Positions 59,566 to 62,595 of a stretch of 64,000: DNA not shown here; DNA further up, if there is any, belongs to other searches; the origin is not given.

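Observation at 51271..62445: kdp locus with three KdpD-type kinases, two of which lack the phospho-accepting histidine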

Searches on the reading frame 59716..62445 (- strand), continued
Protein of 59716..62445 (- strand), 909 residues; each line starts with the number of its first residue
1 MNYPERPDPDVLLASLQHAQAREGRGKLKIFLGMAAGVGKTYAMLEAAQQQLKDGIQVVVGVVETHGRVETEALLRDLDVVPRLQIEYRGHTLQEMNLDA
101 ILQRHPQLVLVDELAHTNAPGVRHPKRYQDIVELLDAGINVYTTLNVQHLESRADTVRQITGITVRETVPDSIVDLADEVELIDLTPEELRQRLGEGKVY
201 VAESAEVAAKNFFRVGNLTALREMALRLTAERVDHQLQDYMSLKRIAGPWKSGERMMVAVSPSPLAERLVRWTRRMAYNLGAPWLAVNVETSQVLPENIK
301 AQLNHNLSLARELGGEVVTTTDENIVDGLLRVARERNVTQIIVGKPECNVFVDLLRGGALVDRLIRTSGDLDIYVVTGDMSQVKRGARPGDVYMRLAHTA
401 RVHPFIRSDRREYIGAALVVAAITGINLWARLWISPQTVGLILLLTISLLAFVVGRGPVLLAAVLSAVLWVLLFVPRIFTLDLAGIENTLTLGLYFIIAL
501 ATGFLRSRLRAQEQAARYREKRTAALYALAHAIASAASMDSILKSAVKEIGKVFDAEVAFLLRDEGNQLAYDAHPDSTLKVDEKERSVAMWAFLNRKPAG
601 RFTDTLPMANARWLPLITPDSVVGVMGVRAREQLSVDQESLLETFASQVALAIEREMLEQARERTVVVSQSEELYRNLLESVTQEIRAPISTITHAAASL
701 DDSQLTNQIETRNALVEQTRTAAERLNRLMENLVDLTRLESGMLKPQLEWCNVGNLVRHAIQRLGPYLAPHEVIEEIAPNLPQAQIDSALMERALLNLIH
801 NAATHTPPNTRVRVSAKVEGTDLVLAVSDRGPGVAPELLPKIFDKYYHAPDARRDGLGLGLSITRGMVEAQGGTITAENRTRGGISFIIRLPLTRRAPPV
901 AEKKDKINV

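Call 6: find_homologous_proteins(query=window:59716-62445:-, max_evalue=1e-30)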
Query window:59716-62445:- (909 aa): 8000 proteins with E <= 1e-30 among 8000 candidates; the best 120 are listed.
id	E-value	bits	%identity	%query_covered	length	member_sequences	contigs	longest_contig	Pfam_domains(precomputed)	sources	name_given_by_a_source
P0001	0.0e+0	1984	100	100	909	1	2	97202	PF13185.13,PF02518.32,PF13492.13,PF00512.32,PF13493.12,PF02702.24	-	-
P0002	0.0e+0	1525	78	98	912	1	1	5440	PF13185.13,PF02518.32,PF13492.13,PF00512.32,PF13493.12,PF02702.24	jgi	jgi:two-component system, OmpR family, sensor histidine kinase KdpD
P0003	0.0e+0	1509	76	99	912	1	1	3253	PF13185.13,PF02518.32,PF13492.13,PF13493.12,PF02702.24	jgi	jgi:two-component system sensor histidine kinase KdpD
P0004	0.0e+0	1478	74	99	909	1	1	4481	PF13185.13,PF02518.32,PF13492.13,PF13493.12,PF02702.24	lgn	-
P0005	0.0e+0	1470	74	98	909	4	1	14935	PF13185.13,PF02518.32,PF13492.13,PF00512.32,PF13493.12,PF02702.24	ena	-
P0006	0.0e+0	1393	72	99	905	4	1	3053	PF13185.13,PF01590.33,PF02518.32,PF13492.13,PF00512.32,PF13493.12,PF02702.24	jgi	jgi:two-component system sensor histidine kinase KdpD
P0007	0.0e+0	1378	70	99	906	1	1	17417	PF02518.32,PF13492.13,PF13493.12,PF02702.24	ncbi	-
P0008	0.0e+0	1377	71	99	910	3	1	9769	PF13185.13,PF02518.32,PF13492.13,PF13493.12,PF02702.24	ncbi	-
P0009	0.0e+0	1376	71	99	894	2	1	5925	PF02518.32,PF13492.13,PF00512.32,PF13493.12,PF02702.24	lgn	-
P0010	0.0e+0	1350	70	99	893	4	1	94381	PF13185.13,PF02518.32,PF13492.13,PF00512.32,PF13493.12,PF02702.24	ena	-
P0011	0.0e+0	1345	69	99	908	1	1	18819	PF02518.32,PF13492.13,PF00512.32,PF13493.12,PF02702.24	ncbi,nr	ncbi:MAG: sensor histidine kinase KdpD [Chloroflexi bacterium]|nr:sensor histidine kinase KdpD [Chlo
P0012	0.0e+0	1340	69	99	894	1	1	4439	PF13185.13,PF01590.33,PF02518.32,PF13492.13,PF00512.32,PF13493.12,PF02702.24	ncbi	-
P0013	0.0e+0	1335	66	99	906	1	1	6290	PF02518.32,PF13492.13,PF00512.32,PF13493.12,PF02702.24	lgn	-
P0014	0.0e+0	1333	68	99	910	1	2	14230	PF13185.13,PF02518.32,PF13492.13,PF00512.32,PF13493.12,PF02702.24,PF00582.33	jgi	jgi:two-component system sensor histidine kinase KdpD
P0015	0.0e+0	1317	67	99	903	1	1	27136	PF02518.32,PF13492.13,PF00512.32,PF13493.12,PF02702.24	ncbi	-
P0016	0.0e+0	1316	68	99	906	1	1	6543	PF02518.32,PF13492.13,PF00512.32,PF13493.12,PF02702.24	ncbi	-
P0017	0.0e+0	1313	67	99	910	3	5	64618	PF02518.32,PF13492.13,PF00512.32,PF13493.12,PF02702.24,PF00582.33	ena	-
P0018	0.0e+0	1312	69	98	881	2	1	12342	PF13185.13,PF01590.33,PF02518.32,PF13492.13,PF00512.32,PF13493.12,PF02702.24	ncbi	-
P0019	0.0e+0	1304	67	99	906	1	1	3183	PF02518.32,PF13492.13,PF00512.32,PF13493.12,PF02702.24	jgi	jgi:two-component system, OmpR family, sensor histidine kinase KdpD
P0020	0.0e+0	1303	67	99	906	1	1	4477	PF02518.32,PF13492.13,PF00512.32,PF13493.12,PF02702.24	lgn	-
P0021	0.0e+0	1302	67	100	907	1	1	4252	PF02518.32,PF13492.13,PF00512.32,PF13493.12,PF02702.24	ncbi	-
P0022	0.0e+0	1301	67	99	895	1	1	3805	PF13185.13,PF01590.33,PF02518.32,PF13492.13,PF00512.32,PF13493.12,PF02702.24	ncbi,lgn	-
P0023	0.0e+0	1170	60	99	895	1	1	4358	PF02518.32,PF13492.13,PF00512.32,PF13493.12,PF02702.24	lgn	-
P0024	0.0e+0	1168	61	99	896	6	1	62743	PF13185.13,PF02518.32,PF13492.13,PF00512.32,PF13493.12,PF02702.24,PF00582.33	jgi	jgi:two-component system, OmpR family, sensor histidine kinase KdpD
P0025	0.0e+0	1164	79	73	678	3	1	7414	PF13185.13,PF13492.13,PF13493.12,PF02702.24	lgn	-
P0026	0.0e+0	1163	70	85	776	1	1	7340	PF02518.32,PF13492.13,PF13493.12,PF02702.24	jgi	jgi:two-component system sensor histidine kinase KdpD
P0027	0.0e+0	1158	61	99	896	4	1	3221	PF13185.13,PF02518.32,PF13492.13,PF00512.32,PF13493.12,PF02702.24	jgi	-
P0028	0.0e+0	1154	60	99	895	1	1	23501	PF13185.13,PF02518.32,PF13492.13,PF00512.32,PF13493.12,PF02702.24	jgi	jgi:two-component system, OmpR family, sensor histidine kinase KdpD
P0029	0.0e+0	1149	61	98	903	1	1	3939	PF02518.32,PF13492.13,PF00512.32,PF13493.12,PF02702.24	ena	-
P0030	0.0e+0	1148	61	97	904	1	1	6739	PF13185.13,PF13581.13,PF02518.32,PF13492.13,PF00512.32,PF13493.12,PF02702.24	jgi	jgi:two-component system, OmpR family, sensor histidine kinase KdpD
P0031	0.0e+0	1131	60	98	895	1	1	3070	PF02518.32,PF13492.13,PF00512.32,PF13493.12,PF02702.24,PF00582.33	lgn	-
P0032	0.0e+0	1127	58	99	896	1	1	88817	PF13185.13,PF02518.32,PF13492.13,PF00512.32,PF13493.12,PF02702.24,PF00582.33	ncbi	ncbi:MAG: sensor histidine kinase KdpD [Anaerolineae bacterium]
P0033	0.0e+0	1125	60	98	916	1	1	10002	PF02518.32,PF13492.13,PF00512.32,PF13493.12,PF02702.24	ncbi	-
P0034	0.0e+0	1125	59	99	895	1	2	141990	PF13185.13,PF02518.32,PF13492.13,PF00512.32,PF13493.12,PF02702.24,PF00582.33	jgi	-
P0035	0.0e+0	1121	58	99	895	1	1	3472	PF13185.13,PF02518.32,PF13492.13,PF00512.32,PF13493.12,PF02702.24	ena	-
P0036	0.0e+0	1117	60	97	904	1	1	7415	PF13581.13,PF02518.32,PF13492.13,PF00512.32,PF13493.12,PF02702.24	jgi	jgi:two-component system sensor histidine kinase KdpD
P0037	0.0e+0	1110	60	98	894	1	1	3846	PF13185.13,PF01590.33,PF02518.32,PF13492.13,PF00512.32,PF13493.12,PF02702.24,PF00582.33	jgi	jgi:two-component system sensor histidine kinase KdpD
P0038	0.0e+0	1107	58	99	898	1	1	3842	PF02518.32,PF13492.13,PF00512.32,PF13493.12,PF02702.24,PF00582.33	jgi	jgi:two-component system sensor histidine kinase KdpD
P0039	0.0e+0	1107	60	96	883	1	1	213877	PF13185.13,PF01590.33,PF02518.32,PF13492.13,PF00512.32,PF13493.12,PF02702.24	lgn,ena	-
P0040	0.0e+0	1104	59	99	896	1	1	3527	PF13185.13,PF02518.32,PF13492.13,PF00512.32,PF13493.12,PF02702.24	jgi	jgi:two-component system, OmpR family, sensor histidine kinase KdpD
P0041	0.0e+0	1101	57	99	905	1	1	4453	PF13185.13,PF02518.32,PF13492.13,PF00512.32,PF13493.12,PF02702.24,PF00582.33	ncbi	ncbi:MAG TPA: sensor histidine kinase KdpD [Anaerolineae bacterium]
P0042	0.0e+0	1100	58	98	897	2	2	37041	PF13185.13,PF02518.32,PF13492.13,PF00512.32,PF13493.12,PF02702.24,PF00582.33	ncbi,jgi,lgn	jgi:two-component system sensor histidine kinase KdpD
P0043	0.0e+0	1100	61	98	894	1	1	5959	PF13581.13,PF02518.32,PF13492.13,PF00512.32,PF13493.12,PF02702.24,PF00582.33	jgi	jgi:two-component system, OmpR family, sensor histidine kinase KdpD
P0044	0.0e+0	1099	60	98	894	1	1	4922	PF13185.13,PF01590.33,PF02518.32,PF13492.13,PF00512.32,PF13493.12,PF02702.24,PF00582.33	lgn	-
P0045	0.0e+0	1097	58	98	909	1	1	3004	PF13185.13,PF02518.32,PF13492.13,PF00512.32,PF13493.12,PF02702.24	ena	-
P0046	0.0e+0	1096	58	98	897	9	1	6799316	PF13185.13,PF02518.32,PF13492.13,PF00512.32,PF13493.12,PF02702.24,PF00582.33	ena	-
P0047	0.0e+0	1094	59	99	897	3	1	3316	PF13185.13,PF02518.32,PF13492.13,PF00512.32,PF13493.12,PF02702.24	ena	-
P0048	0.0e+0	1093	59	98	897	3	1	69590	PF13185.13,PF02518.32,PF13492.13,PF00512.32,PF13493.12,PF02702.24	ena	-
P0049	0.0e+0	1092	58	98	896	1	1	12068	PF13185.13,PF02518.32,PF13492.13,PF00512.32,PF13493.12,PF02702.24,PF00582.33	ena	-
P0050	0.0e+0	1091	59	98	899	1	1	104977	PF13185.13,PF02518.32,PF13492.13,PF00512.32,PF13493.12,PF02702.24,PF00582.33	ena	-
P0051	0.0e+0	1091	58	97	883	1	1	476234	PF13185.13,PF01590.33,PF02518.32,PF13492.13,PF00512.32,PF13493.12,PF02702.24,PF00582.33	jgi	jgi:two-component system sensor histidine kinase KdpD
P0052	0.0e+0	1091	58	99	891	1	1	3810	PF02518.32,PF13492.13,PF00512.32,PF13493.12,PF02702.24,PF00582.33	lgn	-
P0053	0.0e+0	1090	60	98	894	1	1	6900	PF02518.32,PF13492.13,PF00512.32,PF13493.12,PF02702.24,PF00582.33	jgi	jgi:two-component system sensor histidine kinase KdpD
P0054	0.0e+0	1090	60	98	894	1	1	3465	PF02518.32,PF13492.13,PF00512.32,PF13493.12,PF02702.24,PF00582.33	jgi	jgi:two-component system sensor histidine kinase KdpD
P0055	0.0e+0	1090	59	99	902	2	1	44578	PF13185.13,PF13581.13,PF02518.32,PF13492.13,PF00512.32,PF13493.12,PF02702.24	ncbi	-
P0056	0.0e+0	1089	58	99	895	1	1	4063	PF13185.13,PF02518.32,PF13492.13,PF00512.32,PF13493.12,PF02702.24,PF00582.33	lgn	-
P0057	0.0e+0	1088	60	98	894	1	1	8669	PF02518.32,PF13492.13,PF00512.32,PF13493.12,PF02702.24,PF00582.33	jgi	jgi:two-component system sensor histidine kinase KdpD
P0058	0.0e+0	1087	60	98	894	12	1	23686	PF02518.32,PF13492.13,PF00512.32,PF13493.12,PF02702.24,PF00582.33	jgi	jgi:two-component system sensor histidine kinase KdpD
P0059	0.0e+0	1084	60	94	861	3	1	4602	PF13185.13,PF01590.33,PF02518.32,PF13492.13,PF00512.32,PF13493.12,PF02702.24,PF00582.33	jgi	-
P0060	0.0e+0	1083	57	100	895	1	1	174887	PF02518.32,PF13492.13,PF00512.32,PF13493.12,PF02702.24,PF00582.33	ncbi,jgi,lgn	-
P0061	0.0e+0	1083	58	98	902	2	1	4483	PF02518.32,PF13492.13,PF00512.32,PF13493.12,PF02702.24,PF00582.33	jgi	jgi:two-component system sensor histidine kinase KdpD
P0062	0.0e+0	1083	59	99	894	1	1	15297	PF01590.33,PF02518.32,PF13492.13,PF00512.32,PF13493.12,PF02702.24,PF00582.33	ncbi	-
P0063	0.0e+0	1080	57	98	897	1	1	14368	PF02518.32,PF13492.13,PF00512.32,PF13493.12,PF02702.24,PF00582.33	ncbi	-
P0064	0.0e+0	1080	59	98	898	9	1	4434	PF02518.32,PF13492.13,PF00512.32,PF13493.12,PF02702.24,PF00582.33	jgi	jgi:two-component system sensor histidine kinase KdpD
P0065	0.0e+0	1079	60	98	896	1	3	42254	PF01590.33,PF02518.32,PF13492.13,PF00512.32,PF13493.12,PF02702.24,PF00582.33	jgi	jgi:two-component system sensor histidine kinase KdpD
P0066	0.0e+0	1078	56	99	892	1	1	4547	PF13185.13,PF02518.32,PF13492.13,PF00512.32,PF13493.12,PF02702.24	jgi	jgi:two-component system, OmpR family, sensor histidine kinase KdpD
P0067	0.0e+0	1076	55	99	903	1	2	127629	PF13185.13,PF02518.32,PF13492.13,PF00512.32,PF13493.12,PF02702.24,PF00582.33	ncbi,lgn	-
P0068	0.0e+0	1076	56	99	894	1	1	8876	PF02518.32,PF13492.13,PF00512.32,PF13493.12,PF02702.24,PF00582.33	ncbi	-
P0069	0.0e+0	1076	56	99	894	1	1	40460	PF02518.32,PF13492.13,PF00512.32,PF13493.12,PF02702.24,PF00582.33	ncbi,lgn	-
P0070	0.0e+0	1074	58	98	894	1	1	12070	PF13185.13,PF02518.32,PF13492.13,PF00512.32,PF13493.12,PF02702.24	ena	-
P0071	0.0e+0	1074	58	98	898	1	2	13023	PF13185.13,PF02518.32,PF13492.13,PF00512.32,PF13493.12,PF02702.24,PF00582.33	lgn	-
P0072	0.0e+0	1072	56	99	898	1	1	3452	PF02518.32,PF13492.13,PF00512.32,PF13493.12,PF02702.24,PF00582.33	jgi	jgi:two-component system sensor histidine kinase KdpD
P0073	0.0e+0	1071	57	99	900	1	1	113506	PF02518.32,PF13492.13,PF00512.32,PF13493.12,PF02702.24,PF00582.33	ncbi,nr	ncbi:MAG: sensor histidine kinase KdpD [Anaerolineae bacterium]|nr:sensor histidine kinase KdpD [Ana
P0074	0.0e+0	1070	56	99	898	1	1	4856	PF02518.32,PF13492.13,PF00512.32,PF13493.12,PF02702.24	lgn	-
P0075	0.0e+0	1069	56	98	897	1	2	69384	PF13185.13,PF02518.32,PF13492.13,PF00512.32,PF13493.12,PF02702.24,PF00582.33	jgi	jgi:two-component system sensor histidine kinase KdpD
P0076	0.0e+0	1068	56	98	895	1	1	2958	PF02518.32,PF13492.13,PF00512.32,PF13493.12,PF02702.24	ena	-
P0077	0.0e+0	1067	56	99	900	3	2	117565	PF13185.13,PF02518.32,PF13492.13,PF00512.32,PF13493.12,PF02702.24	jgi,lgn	jgi:two-component system sensor histidine kinase KdpD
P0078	0.0e+0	1067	55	99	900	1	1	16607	PF13185.13,PF02518.32,PF13492.13,PF00512.32,PF13493.12,PF02702.24,PF00582.33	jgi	jgi:two-component system sensor histidine kinase KdpD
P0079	0.0e+0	1067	55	99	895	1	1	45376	PF02518.32,PF13492.13,PF00512.32,PF13493.12,PF02702.24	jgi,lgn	jgi:two-component system sensor histidine kinase KdpD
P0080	0.0e+0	1067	57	99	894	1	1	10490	PF02518.32,PF13492.13,PF00512.32,PF13493.12,PF02702.24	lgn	-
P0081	0.0e+0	1066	56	98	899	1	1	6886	PF13185.13,PF02518.32,PF13492.13,PF00512.32,PF13493.12,PF02702.24,PF00582.33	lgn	-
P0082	0.0e+0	1065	55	99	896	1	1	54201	PF02518.32,PF13492.13,PF00512.32,PF13493.12,PF02702.24,PF00582.33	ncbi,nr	ncbi:MAG: sensor histidine kinase KdpD [Anaerolineae bacterium]|nr:sensor histidine kinase KdpD [Ana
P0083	0.0e+0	1063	56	98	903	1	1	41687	PF13185.13,PF02518.32,PF13492.13,PF00512.32,PF13493.12,PF02702.24,PF00582.33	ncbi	-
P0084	0.0e+0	1062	55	99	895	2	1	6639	PF02518.32,PF13492.13,PF00512.32,PF13493.12,PF02702.24,PF00582.33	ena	-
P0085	0.0e+0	1060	55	98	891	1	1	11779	PF13185.13,PF02518.32,PF13492.13,PF00512.32,PF13493.12,PF02702.24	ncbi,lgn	-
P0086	0.0e+0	1060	55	99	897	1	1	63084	PF02518.32,PF13492.13,PF00512.32,PF13493.12,PF02702.24,PF00582.33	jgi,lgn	-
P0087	0.0e+0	1060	56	98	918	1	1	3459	PF13185.13,PF02518.32,PF13492.13,PF00512.32,PF13493.12,PF02702.24,PF00582.33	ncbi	-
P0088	0.0e+0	1059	56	99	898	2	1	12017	PF02518.32,PF13492.13,PF00512.32,PF13493.12,PF02702.24,PF00582.33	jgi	jgi:two-component system sensor histidine kinase KdpD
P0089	0.0e+0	1059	55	99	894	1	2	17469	PF02518.32,PF13492.13,PF00512.32,PF13493.12,PF02702.24,PF00582.33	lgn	-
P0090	0.0e+0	1058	56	99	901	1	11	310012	PF02518.32,PF13492.13,PF00512.32,PF13493.12,PF02702.24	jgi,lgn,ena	jgi:two-component system sensor histidine kinase KdpD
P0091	0.0e+0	1058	55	99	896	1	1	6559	PF02518.32,PF13492.13,PF00512.32,PF13493.12,PF02702.24,PF00582.33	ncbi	-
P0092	0.0e+0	1057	55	99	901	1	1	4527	PF02518.32,PF13492.13,PF00512.32,PF13493.12,PF02702.24,PF00582.33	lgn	-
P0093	0.0e+0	1057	56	99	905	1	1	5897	PF02518.32,PF13492.13,PF00512.32,PF13493.12,PF02702.24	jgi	jgi:two-component system, OmpR family, sensor histidine kinase KdpD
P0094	0.0e+0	1056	56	99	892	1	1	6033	PF13185.13,PF02518.32,PF13492.13,PF00512.32,PF13493.12,PF02702.24,PF00582.33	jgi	jgi:two-component system sensor histidine kinase KdpD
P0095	0.0e+0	1055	56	99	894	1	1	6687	PF13185.13,PF02518.32,PF13492.13,PF00512.32,PF13493.12,PF02702.24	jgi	jgi:two-component system, OmpR family, sensor histidine kinase KdpD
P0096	0.0e+0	1055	57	99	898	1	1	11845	PF02518.32,PF13492.13,PF00512.32,PF13493.12,PF02702.24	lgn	-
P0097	0.0e+0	1055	55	99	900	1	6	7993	PF02518.32,PF13492.13,PF00512.32,PF13493.12,PF02702.24,PF00582.33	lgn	-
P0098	0.0e+0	1055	57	99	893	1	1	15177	PF02518.32,PF13492.13,PF00512.32,PF13493.12,PF02702.24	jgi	-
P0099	0.0e+0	1055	55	99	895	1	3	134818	PF02518.32,PF13492.13,PF00512.32,PF13493.12,PF02702.24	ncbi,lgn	-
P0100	0.0e+0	1054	55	99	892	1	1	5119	PF02518.32,PF13492.13,PF00512.32,PF13493.12,PF02702.24,PF00582.33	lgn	-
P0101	0.0e+0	1054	54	99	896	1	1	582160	PF13185.13,PF02518.32,PF13492.13,PF00512.32,PF13493.12,PF02702.24,PF00582.33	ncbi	-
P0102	0.0e+0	1054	56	99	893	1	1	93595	PF02518.32,PF13492.13,PF00512.32,PF13493.12,PF02702.24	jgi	jgi:two-component system sensor histidine kinase KdpD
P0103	0.0e+0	1054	57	99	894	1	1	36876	PF02518.32,PF13492.13,PF00512.32,PF13493.12,PF02702.24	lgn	-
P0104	0.0e+0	1053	55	99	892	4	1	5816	PF01590.33,PF02518.32,PF13492.13,PF00512.32,PF13493.12,PF02702.24,PF00582.33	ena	-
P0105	0.0e+0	1053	56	99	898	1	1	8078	PF02518.32,PF13492.13,PF00512.32,PF13493.12,PF02702.24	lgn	-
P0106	0.0e+0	1053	56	98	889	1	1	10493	PF13185.13,PF01590.33,PF02518.32,PF13492.13,PF00512.32,PF13493.12,PF02702.24,PF00582.33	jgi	jgi:two-component system, OmpR family, sensor histidine kinase KdpD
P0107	0.0e+0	1053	55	99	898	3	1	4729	PF02518.32,PF13492.13,PF00512.32,PF13493.12,PF02702.24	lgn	-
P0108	0.0e+0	1053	55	99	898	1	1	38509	PF02518.32,PF13492.13,PF00512.32,PF13493.12,PF13589.13,PF02702.24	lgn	-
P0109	0.0e+0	1052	55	99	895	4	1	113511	PF02518.32,PF13492.13,PF00512.32,PF13493.12,PF02702.24,PF00582.33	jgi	-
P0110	0.0e+0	1052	57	99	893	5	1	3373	PF02518.32,PF13492.13,PF00512.32,PF13493.12,PF02702.24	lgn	-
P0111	0.0e+0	1052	56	99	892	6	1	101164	PF02518.32,PF13492.13,PF00512.32,PF13493.12,PF02702.24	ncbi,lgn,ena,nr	ncbi:MAG: sensor histidine kinase KdpD [Anaerolineae bacterium]|nr:sensor histidine kinase KdpD [Ana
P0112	0.0e+0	1052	56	99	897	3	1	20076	PF02518.32,PF13492.13,PF00512.32,PF13493.12,PF02702.24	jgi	-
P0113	0.0e+0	1051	55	99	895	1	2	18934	PF02518.32,PF13492.13,PF00512.32,PF13493.12,PF02702.24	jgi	-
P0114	0.0e+0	1050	56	99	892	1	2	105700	PF02518.32,PF13492.13,PF00512.32,PF13493.12,PF02702.24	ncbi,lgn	-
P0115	0.0e+0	1050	55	98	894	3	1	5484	PF02518.32,PF13492.13,PF00512.32,PF13493.12,PF02702.24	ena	-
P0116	0.0e+0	1050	56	99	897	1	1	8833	PF02518.32,PF13492.13,PF00512.32,PF13493.12,PF02702.24,PF00582.33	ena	-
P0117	0.0e+0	1049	55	99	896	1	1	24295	PF02518.32,PF13492.13,PF00512.32,PF13493.12,PF02702.24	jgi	-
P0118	0.0e+0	1049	56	99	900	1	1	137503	PF02518.32,PF13492.13,PF00512.32,PF13493.12,PF02702.24,PF00582.33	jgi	jgi:two-component system sensor histidine kinase KdpD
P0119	0.0e+0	1049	56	98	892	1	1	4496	PF13185.13,PF02518.32,PF13492.13,PF00512.32,PF13493.12,PF02702.24,PF00582.33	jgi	jgi:two-component system sensor histidine kinase KdpD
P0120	0.0e+0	1049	56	99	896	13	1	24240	PF02518.32,PF13492.13,PF00512.32,PF13493.12,PF02702.24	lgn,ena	-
